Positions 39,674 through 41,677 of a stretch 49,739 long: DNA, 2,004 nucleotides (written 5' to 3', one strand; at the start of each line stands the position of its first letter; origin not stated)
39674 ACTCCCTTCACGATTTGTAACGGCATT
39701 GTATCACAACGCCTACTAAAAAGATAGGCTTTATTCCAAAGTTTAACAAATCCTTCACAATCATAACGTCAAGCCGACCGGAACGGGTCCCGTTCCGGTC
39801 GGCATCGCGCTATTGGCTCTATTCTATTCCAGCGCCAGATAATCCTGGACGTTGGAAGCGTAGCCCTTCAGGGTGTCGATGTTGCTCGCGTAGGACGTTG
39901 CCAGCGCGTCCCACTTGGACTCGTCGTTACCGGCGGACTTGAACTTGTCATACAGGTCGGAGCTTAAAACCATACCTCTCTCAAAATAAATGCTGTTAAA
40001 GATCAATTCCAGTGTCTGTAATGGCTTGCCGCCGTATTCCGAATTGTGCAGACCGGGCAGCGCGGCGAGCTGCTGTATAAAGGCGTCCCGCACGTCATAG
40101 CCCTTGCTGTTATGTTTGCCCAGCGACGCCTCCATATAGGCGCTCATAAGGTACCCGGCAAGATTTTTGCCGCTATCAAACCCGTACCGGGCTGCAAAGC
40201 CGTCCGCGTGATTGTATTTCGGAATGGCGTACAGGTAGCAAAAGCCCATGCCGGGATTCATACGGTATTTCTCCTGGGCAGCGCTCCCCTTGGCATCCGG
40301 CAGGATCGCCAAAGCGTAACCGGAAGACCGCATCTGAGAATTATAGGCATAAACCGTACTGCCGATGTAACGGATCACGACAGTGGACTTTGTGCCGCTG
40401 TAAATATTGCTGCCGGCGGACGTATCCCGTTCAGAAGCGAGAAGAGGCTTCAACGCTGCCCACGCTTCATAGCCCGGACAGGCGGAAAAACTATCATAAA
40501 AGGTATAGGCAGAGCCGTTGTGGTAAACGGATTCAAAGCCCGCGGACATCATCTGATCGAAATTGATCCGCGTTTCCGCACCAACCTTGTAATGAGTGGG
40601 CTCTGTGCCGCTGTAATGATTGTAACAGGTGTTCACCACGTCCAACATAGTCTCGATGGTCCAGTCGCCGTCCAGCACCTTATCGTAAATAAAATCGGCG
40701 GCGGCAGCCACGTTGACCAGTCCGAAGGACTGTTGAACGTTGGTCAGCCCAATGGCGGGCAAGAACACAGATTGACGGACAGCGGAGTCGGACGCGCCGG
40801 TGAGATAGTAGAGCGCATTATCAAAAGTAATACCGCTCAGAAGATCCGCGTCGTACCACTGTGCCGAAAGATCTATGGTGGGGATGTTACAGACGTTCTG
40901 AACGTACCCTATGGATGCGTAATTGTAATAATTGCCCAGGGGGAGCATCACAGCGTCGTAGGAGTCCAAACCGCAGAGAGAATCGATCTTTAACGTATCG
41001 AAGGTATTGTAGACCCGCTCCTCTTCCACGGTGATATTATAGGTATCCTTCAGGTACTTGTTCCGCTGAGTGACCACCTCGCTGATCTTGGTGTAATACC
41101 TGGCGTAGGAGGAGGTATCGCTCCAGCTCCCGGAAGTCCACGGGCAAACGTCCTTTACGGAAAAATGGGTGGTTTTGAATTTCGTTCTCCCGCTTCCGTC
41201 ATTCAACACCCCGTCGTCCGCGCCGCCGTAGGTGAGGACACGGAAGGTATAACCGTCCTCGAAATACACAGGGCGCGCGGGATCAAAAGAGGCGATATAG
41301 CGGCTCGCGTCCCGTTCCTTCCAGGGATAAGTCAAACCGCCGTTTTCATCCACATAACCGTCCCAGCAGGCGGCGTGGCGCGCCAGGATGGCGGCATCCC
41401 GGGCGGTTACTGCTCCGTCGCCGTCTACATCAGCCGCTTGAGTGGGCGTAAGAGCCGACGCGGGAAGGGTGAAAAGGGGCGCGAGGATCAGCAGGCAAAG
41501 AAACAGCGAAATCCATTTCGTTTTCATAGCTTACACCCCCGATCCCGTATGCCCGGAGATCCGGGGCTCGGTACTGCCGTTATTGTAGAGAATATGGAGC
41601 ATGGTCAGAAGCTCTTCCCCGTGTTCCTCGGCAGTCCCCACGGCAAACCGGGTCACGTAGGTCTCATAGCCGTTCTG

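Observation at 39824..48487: Tandemly duplicated secreted cassette pairing a ceramidase-like Zn hydrolase with an orphan solute-binding-protein-like partner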

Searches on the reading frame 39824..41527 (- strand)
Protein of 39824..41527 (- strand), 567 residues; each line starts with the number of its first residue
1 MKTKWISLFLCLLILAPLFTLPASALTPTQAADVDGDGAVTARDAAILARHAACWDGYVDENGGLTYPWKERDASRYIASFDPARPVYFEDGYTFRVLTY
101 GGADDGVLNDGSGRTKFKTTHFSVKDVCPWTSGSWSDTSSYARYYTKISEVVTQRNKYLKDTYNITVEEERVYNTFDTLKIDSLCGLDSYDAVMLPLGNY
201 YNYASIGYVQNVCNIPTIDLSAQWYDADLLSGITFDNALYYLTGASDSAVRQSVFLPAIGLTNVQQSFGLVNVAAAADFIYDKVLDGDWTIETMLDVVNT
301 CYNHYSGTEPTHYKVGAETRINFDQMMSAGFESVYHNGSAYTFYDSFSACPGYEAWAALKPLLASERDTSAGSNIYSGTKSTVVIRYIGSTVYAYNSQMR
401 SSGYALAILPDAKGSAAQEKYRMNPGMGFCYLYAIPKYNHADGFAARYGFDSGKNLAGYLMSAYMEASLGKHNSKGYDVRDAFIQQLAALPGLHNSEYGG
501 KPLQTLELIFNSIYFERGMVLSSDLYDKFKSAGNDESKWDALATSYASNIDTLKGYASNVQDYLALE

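Call 3: search_protein_families(library=pfam, proteins=[window:39824-41527:-], max_evalue=1)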
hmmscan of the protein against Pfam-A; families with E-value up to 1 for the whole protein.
window:39824-41527:- (567 aa): 1 family
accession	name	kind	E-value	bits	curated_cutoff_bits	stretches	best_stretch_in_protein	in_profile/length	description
PF00404.24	Dockerin_1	-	2.5e-05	24.8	22.9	1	27-50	31-54/57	Dockerin type I domain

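Call 4: search_protein_families(library=ncbifam, proteins=[window:39824-41527:-], max_evalue=1)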
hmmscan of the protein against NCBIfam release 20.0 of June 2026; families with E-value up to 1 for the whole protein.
window:39824-41527:- (567 aa): 0 families

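Call 8: search_solved_structures(query=window:39824-41527:-, max_evalue=10, show_alignments=2)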
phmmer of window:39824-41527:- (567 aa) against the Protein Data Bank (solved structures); distinct sequences matched with E-value up to 10: 2.
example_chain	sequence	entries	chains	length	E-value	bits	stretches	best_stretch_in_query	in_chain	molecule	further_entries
6vj2_A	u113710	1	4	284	0.073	14.6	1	79-176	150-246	Foldase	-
2ero_A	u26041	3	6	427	1.9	10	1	143-271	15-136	vascular apoptosis-inducing protein 1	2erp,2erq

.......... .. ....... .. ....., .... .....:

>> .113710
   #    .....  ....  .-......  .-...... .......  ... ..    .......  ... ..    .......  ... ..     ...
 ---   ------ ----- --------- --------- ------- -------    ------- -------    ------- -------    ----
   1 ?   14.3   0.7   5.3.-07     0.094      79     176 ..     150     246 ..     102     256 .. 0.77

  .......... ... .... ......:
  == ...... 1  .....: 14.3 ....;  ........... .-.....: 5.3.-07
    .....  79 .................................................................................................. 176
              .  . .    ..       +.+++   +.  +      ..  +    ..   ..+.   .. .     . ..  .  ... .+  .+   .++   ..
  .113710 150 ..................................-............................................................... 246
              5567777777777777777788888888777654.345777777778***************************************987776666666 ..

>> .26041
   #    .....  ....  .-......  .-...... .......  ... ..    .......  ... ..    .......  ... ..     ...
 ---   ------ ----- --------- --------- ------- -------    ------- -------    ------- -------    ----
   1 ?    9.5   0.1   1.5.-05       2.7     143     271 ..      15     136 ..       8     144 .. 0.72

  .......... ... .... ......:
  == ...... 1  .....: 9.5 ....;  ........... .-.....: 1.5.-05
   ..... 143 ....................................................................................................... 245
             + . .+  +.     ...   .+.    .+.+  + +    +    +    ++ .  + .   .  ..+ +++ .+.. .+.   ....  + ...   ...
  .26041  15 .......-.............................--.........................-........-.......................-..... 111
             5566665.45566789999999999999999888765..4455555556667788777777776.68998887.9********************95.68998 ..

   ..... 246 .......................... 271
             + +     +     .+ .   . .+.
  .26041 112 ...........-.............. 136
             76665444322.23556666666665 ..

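Call 10: find_homologous_proteins(query=window:39824-41527:-)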
Query window:39824-41527:- (567 aa): 7 proteins with E <= 0.001 among 8000 candidates.
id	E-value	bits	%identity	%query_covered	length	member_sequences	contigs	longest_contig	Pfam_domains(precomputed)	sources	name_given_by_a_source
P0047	0.0e+0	1301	100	100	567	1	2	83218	-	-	-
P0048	3.5e-233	793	63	98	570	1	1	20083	PF00404.25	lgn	-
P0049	4.2e-226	770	59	100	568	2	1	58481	PF00404.25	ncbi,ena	-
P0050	1.6e-153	530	46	96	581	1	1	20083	-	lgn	-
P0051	1.2e-146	507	45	100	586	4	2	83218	PF00404.25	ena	-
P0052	5.0e-134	466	42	100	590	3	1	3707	-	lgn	-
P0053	1.7e-39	154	27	99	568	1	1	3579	PF00404.25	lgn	-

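Call 13: find_encoding_contigs(protein=P0049, flank=10000, max_places=3)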
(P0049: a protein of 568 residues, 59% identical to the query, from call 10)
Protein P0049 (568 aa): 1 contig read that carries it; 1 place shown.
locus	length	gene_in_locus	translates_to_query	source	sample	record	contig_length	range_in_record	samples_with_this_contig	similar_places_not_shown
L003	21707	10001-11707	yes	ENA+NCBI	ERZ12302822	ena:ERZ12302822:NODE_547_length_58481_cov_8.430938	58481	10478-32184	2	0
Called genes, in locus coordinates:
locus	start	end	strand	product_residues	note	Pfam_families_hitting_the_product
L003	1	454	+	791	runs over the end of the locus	PF00488:MutS_V, PF20297:MSSS (weak), PF01713:Smr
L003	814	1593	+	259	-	PF07486:Hydrolase_2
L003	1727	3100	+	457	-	PF00295:Glyco_hydro_28 (faint)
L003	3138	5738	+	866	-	-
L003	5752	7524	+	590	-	-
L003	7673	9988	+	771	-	-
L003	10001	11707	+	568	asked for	PF00404:Dockerin_1 (faint)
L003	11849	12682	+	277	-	PF08543:Phos_pyr_kin, PF00294:PfkB (weak)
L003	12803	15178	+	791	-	PF01471:PG_binding_1, PF09374:PG_binding_3 (faint), PF01471:PG_binding_1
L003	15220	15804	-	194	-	PF13302:Acetyltransf_3, PF00583:Acetyltransf_1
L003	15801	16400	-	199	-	PF16011:CBM9_2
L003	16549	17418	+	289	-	PF18937:DUF5685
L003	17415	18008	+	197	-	PF00226:DnaJ, PF14559:TPR_19 (faint)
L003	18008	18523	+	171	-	-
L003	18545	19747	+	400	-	PF01966:HD, PF13286:HD_assoc (faint)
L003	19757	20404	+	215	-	PF00753:Lactamase_B, PF12706:Lactamase_B_2 (weak)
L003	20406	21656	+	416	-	PF00188:CAP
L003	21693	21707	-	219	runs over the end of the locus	PF12685:SpoIIIAH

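Call 14: find_encoding_contigs(protein=P0053, flank=10000, max_places=3)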
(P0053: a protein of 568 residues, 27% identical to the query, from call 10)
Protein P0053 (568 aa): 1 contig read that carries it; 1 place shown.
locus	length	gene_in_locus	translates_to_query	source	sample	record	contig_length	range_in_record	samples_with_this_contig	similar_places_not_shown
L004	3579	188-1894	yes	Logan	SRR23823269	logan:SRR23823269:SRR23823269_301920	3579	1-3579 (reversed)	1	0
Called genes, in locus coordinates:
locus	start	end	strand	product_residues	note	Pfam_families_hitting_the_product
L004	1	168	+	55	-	?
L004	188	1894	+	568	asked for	PF00404:Dockerin_1 (weak)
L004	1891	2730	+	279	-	PF16227:DUF4886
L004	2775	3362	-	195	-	PF13302:Acetyltransf_3, PF00583:Acetyltransf_1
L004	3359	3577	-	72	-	?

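Call 29: find_related_loci(query=A1, collection=genome_contigs, flank=10000)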
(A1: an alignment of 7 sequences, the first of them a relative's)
Query A1 (567 aa) in genome_contigs; peptide patterns used: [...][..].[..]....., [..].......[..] (x = any residue, [..] = any of these).
599 stretches matched a pattern (row limit reached: there are more); 1 encode a relative of the query (tblastn E <= 1e-3); 1 distinct loci.
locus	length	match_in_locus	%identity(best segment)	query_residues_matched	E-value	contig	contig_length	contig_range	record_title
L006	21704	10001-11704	59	1-567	0e+0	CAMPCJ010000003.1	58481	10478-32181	MAG: uncultured Clostridia bacterium isolate SRR873610_bin.94_metaWRAP_v1.3_MAG genome assembly, contig: NODE_547_length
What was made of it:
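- Tried and rejected: The genome_contigs scan chose the dockerin motif as its search pattern and confirmed just one species representative (call 29).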

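Call 33: predict_structure(alignment_id=A1)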
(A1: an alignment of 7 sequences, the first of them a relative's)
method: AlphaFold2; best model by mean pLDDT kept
length: 567 residues; sequences in the alignment: 7
mean_pLDDT: 42.4   pTM: 0.39
mean pLDDT of the five models: 42.4, 38.5, 38.3, 38.3, 36.2
residues with pLDDT >= 90: 0; 70-90: 9; 50-70: 155; < 50: 403
segments of 3 or more residues with pLDDT < 50: 16-194, 200-262, 284-292, 306-323, 328-330, 364-399, 401-404, 409-426, 444-453, 462-482, 489-500, 515-517, 561-567
pLDDT, mean of each block of 10 residues (from residue 1): 62 50 31 30 35 32 34 33 32 33 36 35 33 33 33 44 40 36 35 46 33 25 27 26 30 32 59 51 45 53 49 37 47 59 68 56 47 33 25 41 49 41 45 53 45 50 42 37 49 42 53 51 56 57 66 55 37
secondary structure, 60 per line:
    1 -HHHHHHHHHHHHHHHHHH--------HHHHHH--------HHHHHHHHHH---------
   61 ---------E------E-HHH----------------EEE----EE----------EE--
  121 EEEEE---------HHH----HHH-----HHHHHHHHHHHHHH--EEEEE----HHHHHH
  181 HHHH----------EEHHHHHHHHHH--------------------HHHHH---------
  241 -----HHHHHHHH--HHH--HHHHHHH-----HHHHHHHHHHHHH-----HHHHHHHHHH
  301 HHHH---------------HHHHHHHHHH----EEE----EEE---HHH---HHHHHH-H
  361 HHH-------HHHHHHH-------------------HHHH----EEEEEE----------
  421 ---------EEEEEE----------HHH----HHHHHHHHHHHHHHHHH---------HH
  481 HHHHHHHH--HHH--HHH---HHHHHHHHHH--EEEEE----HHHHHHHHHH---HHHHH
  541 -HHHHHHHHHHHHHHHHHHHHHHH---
elements in order: H2-19 H28-33 H42-51 E98-100 E121-125 H150-163 E166-170 H175-184 H197-206 H227-231 H246-253 H261-267 H273-285 H291-304 H320-329 E334-336 E341-343 H353-358 H360-363 H371-377 H397-400 E405-410 E430-435 H453-469 H479-488 H502-511 E514-518 H523-532 H536-540 H542-564
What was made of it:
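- On Family-1 ABC substrate-binding protein (SBP_bac_1 / SBP_bac_8): The AF2 model has pLDDT 42 (call 33).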

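Call 34: search_protein_representatives(alignment_id=A1)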
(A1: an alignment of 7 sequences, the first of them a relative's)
Query: 7 sequences, 567 profile positions. Proteins with E-value up to 0.001 (for the whole library): 4965; up to 1e-10: 976; up to 1e-30: 8. The best 150 are listed.
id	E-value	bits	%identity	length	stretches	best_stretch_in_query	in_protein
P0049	5.8e-286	966.1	-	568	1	1-567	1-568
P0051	4.2e-277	936.9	-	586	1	1-567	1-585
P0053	7.6e-192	655.4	-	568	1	1-567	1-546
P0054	2.9e-111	389.4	-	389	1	201-566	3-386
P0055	1.3e-68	248.5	-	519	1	1-559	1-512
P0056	3.5e-63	230.6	-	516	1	1-557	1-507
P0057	6.4e-40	153.8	-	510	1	146-565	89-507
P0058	2.4e-39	151.9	-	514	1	138-565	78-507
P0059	5.2e-30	121.1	-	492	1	137-468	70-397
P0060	6.9e-30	120.7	-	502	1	141-564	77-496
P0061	1.4e-29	119.7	-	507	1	105-494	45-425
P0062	4.9e-29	117.9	-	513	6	29-59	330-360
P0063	7.4e-29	117.3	-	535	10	33-58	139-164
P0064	4.7e-28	114.6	-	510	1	121-567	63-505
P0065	6.7e-27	110.8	-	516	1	146-565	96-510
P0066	7.9e-27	110.6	-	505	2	147-560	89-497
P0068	2.2e-24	102.5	-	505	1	134-561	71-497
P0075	2.5e-20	89.1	-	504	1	136-467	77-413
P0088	1.3e-18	83.5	-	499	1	132-469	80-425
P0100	5.0e-18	81.5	-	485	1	133-441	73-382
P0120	1.8e-17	79.7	-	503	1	146-559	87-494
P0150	9.8e-17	77.3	-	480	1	147-440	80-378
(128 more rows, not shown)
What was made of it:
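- On Family-1 ABC substrate-binding protein (SBP_bac_1 / SBP_bac_8): All 43 non-family members of A3 are hits of the A1 profile at E <= about 6e-16 (call 34).
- The A1 profile finds 4965 relatives (call 34).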

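Call 35: search_protein_families(library=pfam, proteins=[P0055, P0056, P0057, P0058, P0059, P0060, P0061, P0064, P0065, P0066], max_evalue=0.01)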
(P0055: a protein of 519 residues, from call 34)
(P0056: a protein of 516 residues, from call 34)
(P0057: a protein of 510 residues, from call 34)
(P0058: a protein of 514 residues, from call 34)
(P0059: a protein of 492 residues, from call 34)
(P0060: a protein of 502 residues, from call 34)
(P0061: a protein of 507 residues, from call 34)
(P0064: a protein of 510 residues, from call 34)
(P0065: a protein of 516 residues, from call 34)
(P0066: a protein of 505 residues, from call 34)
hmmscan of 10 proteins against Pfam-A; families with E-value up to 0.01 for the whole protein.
P0055 (519 aa): 2 families
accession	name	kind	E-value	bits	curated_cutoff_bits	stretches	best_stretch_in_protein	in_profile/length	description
PF00404.24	Dockerin_1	-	3.5e-05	24.3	22.9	1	30-53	33-56/57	Dockerin type I domain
PF01547.30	SBP_bac_1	-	0.0027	18.2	26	1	162-401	39-288/307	Bacterial extracellular solute-binding protein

P0056 (516 aa): 2 families
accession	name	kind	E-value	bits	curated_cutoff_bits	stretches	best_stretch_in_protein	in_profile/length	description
PF00404.24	Dockerin_1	-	4.1e-06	27.3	22.9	1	27-52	31-56/57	Dockerin type I domain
PF01547.30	SBP_bac_1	-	0.0041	17.6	26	0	143-223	17-102/307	Bacterial extracellular solute-binding protein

P0057 (510 aa): 1 family
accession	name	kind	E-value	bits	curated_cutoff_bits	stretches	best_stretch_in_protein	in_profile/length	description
PF01547.30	SBP_bac_1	-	0.0048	17.4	26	0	118-239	32-144/307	Bacterial extracellular solute-binding protein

P0058 (514 aa): 0 families

P0059 (492 aa): 0 families

P0060 (502 aa): 0 families

P0061 (507 aa): 0 families

P0064 (510 aa): 0 families

P0065 (516 aa): 0 families

P0066 (505 aa): 0 families

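Call 36: search_protein_families(library=ncbifam, proteins=[P0055, P0057, P0060, P0064, P0068, P0075, P0088, P0100, P0120, P0150], max_evalue=0.01)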
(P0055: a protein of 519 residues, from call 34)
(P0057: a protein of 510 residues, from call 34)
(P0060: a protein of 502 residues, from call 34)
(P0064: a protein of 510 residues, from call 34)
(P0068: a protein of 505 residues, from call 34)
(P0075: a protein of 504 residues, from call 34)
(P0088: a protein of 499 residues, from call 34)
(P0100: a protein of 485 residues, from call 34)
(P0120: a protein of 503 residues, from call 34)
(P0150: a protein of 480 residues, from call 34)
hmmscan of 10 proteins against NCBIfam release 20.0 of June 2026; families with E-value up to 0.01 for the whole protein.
P0055 (519 aa): 0 families

P0057 (510 aa): 0 families

P0060 (502 aa): 0 families

P0064 (510 aa): 0 families

P0068 (505 aa): 0 families

P0075 (504 aa): 0 families

P0088 (499 aa): 0 families

P0100 (485 aa): 1 family
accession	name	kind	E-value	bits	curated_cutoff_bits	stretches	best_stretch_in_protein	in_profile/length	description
NF050142.1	PG1828_fam_lipo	equivalog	0.003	18.2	50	1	1-39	1-43/59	PG1828 family lipoprotein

P0120 (503 aa): 1 family
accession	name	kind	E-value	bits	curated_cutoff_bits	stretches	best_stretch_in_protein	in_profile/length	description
NF053689.1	BamJ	equivalog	0.0036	17.6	100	1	1-67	1-68/184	BamJ family beta-barrel-assembly machinery protein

P0150 (480 aa): 2 families
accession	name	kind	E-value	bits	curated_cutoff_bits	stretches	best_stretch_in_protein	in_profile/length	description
NF058647.1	lipo_LytA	equivalog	0.0018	18.5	110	1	1-36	1-37/107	acidic lipoprotein LytA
NF041193.1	lipo_SP0191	subfamily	0.003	17.6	75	1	3-40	2-39/190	SP0191 family lipoprotein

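Call 38: search_solved_structures(query=A3, max_evalue=1, show_alignments=1)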
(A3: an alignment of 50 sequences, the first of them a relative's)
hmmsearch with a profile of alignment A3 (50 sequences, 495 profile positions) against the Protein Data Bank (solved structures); distinct sequences matched with E-value up to 1: 14.
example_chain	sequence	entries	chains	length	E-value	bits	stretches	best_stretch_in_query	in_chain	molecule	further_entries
6rjy_A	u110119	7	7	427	1.5e-06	30.3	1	114-363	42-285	Arabino-oligosaccharids-binding protein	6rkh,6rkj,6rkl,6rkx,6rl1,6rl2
2zyk_A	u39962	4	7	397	2.8e-05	26.1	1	232-380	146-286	Solute-binding protein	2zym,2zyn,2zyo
6dtu_A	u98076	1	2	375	4.7e-05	25.4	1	232-363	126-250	maltose-binding protein MalE1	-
2gha_A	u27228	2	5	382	4.8e-05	25.4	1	232-363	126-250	maltose ABC transporter, periplasmic maltose-binding protein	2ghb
2fnc_A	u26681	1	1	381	7.2e-05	24.8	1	232-364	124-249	maltose ABC transporter, periplasmic maltose-binding protein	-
6dts_A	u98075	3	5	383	7.3e-05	24.8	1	232-364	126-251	maltose-binding protein MalE2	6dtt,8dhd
1elj_A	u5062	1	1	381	0.0012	20.8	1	300-378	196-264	MALTODEXTRIN-BINDING PROTEIN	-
9xf5_A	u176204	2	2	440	0.045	15.6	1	1-51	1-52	ABC transporter substrate-binding protein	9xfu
6ffl_A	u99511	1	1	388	0.055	15.3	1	235-366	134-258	Maltose/maltodextrin transport permease homologue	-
5cyb_A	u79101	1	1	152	0.073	14.9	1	1-43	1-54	Lipoprotein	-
2yp6_A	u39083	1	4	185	0.22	13.3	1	1-79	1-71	THIOREDOXIN FAMILY PROTEIN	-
4n01_A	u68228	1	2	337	0.37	12.5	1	7-90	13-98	Periplasmic binding protein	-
6h0h_A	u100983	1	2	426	0.73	11.6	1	114-219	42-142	Probable solute binding protein of ABC transporter system for sugars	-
6q5g_A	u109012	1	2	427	0.77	11.5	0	114-219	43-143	Sugar ABC transporter substrate-binding protein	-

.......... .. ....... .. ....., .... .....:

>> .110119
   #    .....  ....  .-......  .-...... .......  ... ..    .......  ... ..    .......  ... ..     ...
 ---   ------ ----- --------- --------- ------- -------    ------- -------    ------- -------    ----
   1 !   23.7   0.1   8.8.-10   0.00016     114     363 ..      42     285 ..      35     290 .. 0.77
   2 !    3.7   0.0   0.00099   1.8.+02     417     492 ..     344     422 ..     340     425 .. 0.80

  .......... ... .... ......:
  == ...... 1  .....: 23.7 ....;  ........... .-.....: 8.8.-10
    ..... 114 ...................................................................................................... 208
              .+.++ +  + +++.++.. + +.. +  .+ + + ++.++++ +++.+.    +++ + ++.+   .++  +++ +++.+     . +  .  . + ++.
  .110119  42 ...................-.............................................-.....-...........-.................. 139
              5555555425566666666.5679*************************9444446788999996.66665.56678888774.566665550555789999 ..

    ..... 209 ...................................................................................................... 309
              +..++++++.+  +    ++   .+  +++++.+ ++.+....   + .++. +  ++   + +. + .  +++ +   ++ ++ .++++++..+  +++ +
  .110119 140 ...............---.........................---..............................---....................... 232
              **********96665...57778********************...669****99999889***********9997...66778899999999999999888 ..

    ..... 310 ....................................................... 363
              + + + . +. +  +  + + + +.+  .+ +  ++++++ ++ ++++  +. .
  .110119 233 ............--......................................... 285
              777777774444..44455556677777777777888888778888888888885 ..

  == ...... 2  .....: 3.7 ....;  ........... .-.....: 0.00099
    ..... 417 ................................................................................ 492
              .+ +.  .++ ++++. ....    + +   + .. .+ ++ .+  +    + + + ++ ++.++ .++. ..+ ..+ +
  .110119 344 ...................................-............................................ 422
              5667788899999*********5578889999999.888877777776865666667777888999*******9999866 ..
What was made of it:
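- On Family-1 ABC substrate-binding protein (SBP_bac_1 / SBP_bac_8): The A3 profile hits 6RJY at 1.5e-6 and MalE proteins at about 3e-5 (call 38).
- The A3 profile hits the arabino-oligosaccharide binder 6RJY at 1.5e-6, and MalE proteins (call 38).
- Tried and rejected: Only the broader A3 profile reached SBP structures (call 38).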
